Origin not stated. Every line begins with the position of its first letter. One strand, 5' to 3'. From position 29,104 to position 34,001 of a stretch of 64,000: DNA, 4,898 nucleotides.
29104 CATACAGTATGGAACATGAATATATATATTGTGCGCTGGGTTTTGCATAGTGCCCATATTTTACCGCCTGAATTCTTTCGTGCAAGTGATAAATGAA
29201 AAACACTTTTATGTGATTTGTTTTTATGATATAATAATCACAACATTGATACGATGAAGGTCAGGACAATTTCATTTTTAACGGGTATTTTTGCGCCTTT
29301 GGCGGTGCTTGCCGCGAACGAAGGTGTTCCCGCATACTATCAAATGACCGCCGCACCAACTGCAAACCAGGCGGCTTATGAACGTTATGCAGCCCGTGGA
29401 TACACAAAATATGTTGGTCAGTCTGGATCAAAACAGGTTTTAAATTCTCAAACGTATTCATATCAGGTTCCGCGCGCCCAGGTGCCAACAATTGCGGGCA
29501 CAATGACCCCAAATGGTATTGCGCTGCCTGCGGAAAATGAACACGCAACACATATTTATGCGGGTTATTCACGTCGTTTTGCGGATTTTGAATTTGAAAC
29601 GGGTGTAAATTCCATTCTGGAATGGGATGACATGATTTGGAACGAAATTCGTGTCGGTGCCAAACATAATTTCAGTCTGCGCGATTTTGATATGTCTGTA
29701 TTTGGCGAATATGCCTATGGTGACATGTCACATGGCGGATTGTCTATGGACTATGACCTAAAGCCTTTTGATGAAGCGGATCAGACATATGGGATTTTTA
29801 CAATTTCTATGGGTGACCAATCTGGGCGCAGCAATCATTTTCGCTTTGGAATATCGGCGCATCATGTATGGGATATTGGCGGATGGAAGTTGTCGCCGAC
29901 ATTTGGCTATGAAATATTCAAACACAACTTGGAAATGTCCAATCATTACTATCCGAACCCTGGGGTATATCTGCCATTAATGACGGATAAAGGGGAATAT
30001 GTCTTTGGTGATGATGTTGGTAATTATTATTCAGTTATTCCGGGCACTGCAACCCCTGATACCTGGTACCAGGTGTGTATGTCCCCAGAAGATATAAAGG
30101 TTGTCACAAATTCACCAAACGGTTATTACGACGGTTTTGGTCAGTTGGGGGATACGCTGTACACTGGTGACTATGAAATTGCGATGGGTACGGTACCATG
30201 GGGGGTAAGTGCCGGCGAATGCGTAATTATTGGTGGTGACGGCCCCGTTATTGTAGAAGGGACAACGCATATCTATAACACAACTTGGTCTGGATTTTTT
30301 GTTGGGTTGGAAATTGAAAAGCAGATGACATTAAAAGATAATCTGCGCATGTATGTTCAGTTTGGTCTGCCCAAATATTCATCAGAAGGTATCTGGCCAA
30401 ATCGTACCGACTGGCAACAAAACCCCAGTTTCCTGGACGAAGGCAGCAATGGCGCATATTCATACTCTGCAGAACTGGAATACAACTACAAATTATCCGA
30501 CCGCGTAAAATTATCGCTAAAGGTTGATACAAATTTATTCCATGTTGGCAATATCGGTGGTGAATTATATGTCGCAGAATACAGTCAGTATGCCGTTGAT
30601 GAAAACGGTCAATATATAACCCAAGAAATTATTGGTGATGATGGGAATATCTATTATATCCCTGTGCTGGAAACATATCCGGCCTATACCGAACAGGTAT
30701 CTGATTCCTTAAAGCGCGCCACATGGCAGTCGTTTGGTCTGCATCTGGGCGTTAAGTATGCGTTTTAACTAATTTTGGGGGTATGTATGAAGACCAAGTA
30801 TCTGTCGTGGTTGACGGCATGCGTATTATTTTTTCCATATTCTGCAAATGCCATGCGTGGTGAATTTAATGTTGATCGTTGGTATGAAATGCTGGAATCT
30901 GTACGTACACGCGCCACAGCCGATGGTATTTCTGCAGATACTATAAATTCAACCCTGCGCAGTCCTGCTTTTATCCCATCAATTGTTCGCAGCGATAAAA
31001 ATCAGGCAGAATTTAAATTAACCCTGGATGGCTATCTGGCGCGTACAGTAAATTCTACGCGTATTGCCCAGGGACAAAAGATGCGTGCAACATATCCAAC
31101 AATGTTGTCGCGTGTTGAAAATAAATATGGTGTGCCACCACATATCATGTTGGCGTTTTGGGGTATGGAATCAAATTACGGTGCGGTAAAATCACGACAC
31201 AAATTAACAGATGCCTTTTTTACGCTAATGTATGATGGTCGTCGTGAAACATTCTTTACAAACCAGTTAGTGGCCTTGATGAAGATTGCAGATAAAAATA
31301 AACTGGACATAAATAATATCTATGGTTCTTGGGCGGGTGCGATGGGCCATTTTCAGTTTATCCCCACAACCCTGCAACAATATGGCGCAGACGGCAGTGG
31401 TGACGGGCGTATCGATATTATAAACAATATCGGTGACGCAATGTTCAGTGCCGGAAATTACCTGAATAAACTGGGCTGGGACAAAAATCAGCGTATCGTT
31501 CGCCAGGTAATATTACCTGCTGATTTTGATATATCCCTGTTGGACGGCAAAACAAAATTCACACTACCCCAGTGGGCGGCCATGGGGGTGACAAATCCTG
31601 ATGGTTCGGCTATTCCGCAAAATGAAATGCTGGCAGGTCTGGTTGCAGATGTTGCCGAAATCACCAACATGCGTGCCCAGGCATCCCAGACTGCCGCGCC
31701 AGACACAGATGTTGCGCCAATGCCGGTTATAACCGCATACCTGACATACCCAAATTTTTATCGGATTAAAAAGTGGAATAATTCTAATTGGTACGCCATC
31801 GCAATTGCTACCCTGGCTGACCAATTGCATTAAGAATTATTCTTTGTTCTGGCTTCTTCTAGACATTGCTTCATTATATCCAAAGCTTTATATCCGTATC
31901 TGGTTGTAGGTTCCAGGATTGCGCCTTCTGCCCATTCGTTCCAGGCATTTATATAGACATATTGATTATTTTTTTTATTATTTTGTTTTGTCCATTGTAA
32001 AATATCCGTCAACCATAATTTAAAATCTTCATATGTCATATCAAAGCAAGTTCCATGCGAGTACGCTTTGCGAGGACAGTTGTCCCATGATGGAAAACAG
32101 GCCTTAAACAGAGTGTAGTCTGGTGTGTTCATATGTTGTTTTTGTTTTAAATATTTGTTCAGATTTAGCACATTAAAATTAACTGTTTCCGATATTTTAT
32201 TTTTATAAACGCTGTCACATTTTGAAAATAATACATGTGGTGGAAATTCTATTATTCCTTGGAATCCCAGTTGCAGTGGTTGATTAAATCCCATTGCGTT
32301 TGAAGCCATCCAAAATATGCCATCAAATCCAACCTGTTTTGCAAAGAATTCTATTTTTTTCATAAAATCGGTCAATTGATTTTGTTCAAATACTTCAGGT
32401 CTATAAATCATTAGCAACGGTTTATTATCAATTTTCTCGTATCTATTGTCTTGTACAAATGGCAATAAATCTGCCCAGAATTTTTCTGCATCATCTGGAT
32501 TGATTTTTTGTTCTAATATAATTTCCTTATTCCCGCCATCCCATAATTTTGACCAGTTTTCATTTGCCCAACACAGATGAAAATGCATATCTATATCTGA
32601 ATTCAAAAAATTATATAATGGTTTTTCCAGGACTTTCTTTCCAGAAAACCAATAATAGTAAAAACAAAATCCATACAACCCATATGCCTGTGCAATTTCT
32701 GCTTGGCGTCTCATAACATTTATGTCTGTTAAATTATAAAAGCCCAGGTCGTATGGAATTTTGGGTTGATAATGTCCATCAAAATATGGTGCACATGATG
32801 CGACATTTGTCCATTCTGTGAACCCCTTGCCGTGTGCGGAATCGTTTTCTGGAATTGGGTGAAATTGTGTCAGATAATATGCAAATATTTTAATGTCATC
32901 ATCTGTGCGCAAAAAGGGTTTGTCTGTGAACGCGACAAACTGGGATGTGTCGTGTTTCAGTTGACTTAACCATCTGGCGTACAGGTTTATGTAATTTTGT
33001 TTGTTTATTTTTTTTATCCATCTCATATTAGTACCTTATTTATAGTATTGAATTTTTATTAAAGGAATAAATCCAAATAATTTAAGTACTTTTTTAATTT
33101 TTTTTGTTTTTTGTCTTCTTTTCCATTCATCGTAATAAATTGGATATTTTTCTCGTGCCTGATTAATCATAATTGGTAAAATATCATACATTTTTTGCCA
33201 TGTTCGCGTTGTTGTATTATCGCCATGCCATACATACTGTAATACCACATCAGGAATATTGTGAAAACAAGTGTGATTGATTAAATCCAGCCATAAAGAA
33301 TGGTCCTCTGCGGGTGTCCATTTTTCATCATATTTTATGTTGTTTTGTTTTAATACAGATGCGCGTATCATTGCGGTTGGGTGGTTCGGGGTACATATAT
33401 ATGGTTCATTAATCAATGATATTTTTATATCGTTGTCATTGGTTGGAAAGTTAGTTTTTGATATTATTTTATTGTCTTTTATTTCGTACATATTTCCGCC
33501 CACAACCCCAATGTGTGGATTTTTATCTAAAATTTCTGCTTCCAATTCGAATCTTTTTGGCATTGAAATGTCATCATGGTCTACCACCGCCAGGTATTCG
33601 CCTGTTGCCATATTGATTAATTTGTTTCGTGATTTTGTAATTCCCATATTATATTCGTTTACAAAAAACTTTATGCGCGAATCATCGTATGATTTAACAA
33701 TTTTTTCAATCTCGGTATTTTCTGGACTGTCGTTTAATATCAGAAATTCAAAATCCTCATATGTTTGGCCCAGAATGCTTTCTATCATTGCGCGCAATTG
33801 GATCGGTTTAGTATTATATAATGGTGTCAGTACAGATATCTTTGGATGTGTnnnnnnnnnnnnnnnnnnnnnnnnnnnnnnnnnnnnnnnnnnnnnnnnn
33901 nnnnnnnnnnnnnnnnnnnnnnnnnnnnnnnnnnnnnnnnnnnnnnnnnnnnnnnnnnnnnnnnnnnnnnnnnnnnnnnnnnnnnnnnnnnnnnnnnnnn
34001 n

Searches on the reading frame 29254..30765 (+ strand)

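Call 13: search_protein_families(library=pfam, proteins=[window:29254-30765:+], max_evalue=0.001)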
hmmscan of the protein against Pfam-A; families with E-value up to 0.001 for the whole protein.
window:29254-30765:+ (504 aa): 1 family
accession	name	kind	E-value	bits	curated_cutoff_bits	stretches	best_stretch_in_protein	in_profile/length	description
PF17251.8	Pom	-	2e-09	37.6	22.4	1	335-431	151-245/285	Protochlamydia outer membrane protein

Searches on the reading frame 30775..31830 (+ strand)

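Call 39: search_protein_families(library=pfam, proteins=[window:30775-31830:+], max_evalue=0.0001)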
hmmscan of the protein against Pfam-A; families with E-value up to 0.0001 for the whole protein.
window:30775-31830:+ (352 aa): 1 family
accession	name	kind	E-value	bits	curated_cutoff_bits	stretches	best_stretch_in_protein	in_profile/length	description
PF13406.11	SLT_2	-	6.6e-89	298.4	24.3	1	38-349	4-292/292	Transglycosylase SLT domain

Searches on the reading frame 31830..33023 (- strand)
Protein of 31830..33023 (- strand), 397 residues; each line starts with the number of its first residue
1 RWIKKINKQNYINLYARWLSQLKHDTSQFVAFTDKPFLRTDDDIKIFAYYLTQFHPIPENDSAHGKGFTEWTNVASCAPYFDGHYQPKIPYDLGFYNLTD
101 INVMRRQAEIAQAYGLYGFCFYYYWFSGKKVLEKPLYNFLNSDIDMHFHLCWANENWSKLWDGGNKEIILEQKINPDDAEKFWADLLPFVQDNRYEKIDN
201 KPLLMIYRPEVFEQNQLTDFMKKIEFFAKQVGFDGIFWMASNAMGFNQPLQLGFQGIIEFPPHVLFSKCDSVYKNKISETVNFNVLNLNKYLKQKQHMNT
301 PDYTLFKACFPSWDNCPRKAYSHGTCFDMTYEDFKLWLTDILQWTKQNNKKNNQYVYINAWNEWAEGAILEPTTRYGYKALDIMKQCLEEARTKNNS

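Call 39: search_protein_families(library=pfam, proteins=[window:31830-33023:-], max_evalue=0.0001)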
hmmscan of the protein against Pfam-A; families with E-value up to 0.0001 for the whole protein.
window:31830-33023:- (397 aa): 1 family
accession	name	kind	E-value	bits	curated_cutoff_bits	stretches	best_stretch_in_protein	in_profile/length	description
PF14307.12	Glyco_tran_WbsX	-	9.8e-105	351.3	25.1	1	46-382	1-348/350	Glycosyltransferase WbsX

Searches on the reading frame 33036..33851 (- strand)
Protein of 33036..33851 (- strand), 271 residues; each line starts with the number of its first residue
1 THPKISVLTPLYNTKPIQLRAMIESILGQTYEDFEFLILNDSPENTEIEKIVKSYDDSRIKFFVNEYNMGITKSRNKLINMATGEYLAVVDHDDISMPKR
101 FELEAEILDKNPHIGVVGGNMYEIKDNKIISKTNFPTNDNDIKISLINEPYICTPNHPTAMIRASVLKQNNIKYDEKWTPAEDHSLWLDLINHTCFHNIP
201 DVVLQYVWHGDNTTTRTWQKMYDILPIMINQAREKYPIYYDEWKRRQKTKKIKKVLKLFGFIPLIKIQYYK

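Call 39: search_protein_families(library=pfam, proteins=[window:33036-33851:-], max_evalue=0.0001)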
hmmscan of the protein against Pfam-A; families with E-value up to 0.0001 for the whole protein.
window:33036-33851:- (271 aa): 3 families
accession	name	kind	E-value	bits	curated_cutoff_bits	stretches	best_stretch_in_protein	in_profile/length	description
PF00535.33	Glycos_transf_2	-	1.4e-24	87.3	23.3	1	6-167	1-164/168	Glycosyl transferase family 2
PF13641.12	Glyco_tranf_2_3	-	2.7e-11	44.4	27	1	3-193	1-197/230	Glycosyltransferase like family 2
PF10111.15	Glyco_tranf_2_2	-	1.5e-06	28.3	27.3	1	7-211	2-220/276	Glycosyltransferase like family 2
